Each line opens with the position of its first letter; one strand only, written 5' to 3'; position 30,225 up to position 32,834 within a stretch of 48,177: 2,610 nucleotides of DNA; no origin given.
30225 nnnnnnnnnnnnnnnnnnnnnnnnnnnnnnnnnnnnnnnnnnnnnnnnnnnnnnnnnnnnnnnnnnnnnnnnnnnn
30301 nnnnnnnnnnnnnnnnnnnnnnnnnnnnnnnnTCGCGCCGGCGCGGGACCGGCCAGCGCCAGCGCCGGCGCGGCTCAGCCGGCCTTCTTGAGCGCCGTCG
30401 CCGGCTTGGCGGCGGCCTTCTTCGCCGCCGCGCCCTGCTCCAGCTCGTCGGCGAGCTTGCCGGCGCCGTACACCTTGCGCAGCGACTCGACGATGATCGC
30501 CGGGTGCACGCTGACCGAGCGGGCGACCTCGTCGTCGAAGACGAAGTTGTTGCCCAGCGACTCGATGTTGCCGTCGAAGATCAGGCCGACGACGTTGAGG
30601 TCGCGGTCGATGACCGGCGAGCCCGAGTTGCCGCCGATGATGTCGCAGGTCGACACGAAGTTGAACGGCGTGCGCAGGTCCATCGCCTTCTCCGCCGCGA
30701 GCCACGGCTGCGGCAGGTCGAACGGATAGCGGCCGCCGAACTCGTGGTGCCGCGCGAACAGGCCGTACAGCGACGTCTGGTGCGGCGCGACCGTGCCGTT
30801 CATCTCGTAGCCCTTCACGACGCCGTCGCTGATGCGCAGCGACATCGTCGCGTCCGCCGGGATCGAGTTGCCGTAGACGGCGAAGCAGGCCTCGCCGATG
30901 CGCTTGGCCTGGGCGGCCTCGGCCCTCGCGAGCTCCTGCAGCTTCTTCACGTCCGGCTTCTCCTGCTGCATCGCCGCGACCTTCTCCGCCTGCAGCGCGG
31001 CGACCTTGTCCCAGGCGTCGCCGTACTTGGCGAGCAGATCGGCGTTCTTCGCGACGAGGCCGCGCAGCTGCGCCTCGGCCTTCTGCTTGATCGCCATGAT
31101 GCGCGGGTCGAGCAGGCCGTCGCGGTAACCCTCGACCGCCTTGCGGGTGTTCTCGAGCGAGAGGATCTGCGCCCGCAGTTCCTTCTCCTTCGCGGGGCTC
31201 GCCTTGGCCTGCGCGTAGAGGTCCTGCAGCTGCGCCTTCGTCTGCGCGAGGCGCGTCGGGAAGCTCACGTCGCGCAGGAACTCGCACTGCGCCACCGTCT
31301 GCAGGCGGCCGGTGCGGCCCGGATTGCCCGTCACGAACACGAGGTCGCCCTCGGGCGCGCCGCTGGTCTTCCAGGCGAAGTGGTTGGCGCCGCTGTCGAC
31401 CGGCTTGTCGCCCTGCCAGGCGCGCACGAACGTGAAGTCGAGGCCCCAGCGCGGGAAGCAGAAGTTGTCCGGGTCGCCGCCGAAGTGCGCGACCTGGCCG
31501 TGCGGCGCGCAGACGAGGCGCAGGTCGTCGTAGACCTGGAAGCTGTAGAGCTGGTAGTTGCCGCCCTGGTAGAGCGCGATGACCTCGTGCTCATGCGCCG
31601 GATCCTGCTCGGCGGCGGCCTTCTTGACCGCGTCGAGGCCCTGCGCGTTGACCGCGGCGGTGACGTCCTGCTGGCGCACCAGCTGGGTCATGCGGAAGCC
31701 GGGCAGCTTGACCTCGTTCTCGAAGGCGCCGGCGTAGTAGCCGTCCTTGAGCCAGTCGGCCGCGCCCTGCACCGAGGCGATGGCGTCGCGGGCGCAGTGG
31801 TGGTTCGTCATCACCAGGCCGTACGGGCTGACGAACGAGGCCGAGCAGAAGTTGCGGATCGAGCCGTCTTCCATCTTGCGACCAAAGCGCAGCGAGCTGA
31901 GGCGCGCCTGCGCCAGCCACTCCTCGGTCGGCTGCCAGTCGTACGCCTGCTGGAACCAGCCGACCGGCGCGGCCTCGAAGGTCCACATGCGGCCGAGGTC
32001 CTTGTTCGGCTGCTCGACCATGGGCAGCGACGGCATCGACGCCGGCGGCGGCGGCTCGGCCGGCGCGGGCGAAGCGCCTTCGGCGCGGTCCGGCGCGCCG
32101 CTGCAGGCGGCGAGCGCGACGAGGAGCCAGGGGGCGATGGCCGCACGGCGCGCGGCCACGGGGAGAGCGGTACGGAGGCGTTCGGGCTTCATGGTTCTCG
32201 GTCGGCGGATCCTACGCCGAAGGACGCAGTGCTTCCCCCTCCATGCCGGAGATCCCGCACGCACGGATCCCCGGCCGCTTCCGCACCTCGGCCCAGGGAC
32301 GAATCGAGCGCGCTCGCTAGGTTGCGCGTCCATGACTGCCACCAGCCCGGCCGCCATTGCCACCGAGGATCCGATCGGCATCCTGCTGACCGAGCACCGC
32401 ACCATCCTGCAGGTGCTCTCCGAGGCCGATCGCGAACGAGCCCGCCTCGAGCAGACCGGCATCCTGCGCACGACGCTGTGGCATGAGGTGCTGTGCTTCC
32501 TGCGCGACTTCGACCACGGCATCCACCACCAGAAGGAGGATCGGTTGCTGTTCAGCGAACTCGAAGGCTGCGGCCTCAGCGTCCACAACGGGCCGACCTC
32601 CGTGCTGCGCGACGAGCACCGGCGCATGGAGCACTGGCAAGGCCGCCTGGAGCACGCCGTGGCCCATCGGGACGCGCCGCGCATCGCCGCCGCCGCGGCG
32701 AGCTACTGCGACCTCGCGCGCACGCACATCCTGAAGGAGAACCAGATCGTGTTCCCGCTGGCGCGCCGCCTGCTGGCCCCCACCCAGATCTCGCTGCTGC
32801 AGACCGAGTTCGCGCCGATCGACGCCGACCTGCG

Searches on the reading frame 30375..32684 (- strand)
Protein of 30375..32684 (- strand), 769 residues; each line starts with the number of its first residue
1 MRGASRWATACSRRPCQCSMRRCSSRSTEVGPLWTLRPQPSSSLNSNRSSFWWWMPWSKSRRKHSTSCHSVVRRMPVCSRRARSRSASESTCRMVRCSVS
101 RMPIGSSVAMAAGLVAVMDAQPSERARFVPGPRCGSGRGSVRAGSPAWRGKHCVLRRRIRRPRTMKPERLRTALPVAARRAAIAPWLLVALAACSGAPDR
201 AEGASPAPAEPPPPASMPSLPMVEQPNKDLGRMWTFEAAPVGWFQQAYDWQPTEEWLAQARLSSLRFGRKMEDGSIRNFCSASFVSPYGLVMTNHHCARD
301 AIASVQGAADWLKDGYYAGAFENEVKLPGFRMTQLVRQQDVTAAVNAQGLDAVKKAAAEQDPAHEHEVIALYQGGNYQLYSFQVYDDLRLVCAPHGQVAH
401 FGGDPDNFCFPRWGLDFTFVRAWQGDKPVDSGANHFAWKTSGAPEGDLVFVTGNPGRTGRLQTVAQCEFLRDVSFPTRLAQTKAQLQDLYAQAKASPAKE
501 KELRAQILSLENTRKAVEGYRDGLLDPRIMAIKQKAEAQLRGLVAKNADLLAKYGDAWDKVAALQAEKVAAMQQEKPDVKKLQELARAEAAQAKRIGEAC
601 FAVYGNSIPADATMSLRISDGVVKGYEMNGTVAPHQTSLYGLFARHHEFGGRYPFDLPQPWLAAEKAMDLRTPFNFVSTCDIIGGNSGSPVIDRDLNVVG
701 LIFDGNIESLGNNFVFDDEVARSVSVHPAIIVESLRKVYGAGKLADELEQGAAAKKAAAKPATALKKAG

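Call 13: search_protein_families(library=pfam, proteins=[window:30375-32684:-], max_evalue=0.001)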
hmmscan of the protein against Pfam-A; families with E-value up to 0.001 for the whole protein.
window:30375-32684:- (769 aa): 3 families
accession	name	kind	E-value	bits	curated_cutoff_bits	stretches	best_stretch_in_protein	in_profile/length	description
PF10459.15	Peptidase_S46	-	3e-137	459.7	22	2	229-574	2-368/698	Peptidase S46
PF13365.12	Trypsin_2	-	6.2e-10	40.4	27.6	0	591-701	74-144/144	Trypsin-like peptidase domain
PF00089.32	Trypsin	-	0.00012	22.4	20.6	0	274-306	23-51/220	Trypsin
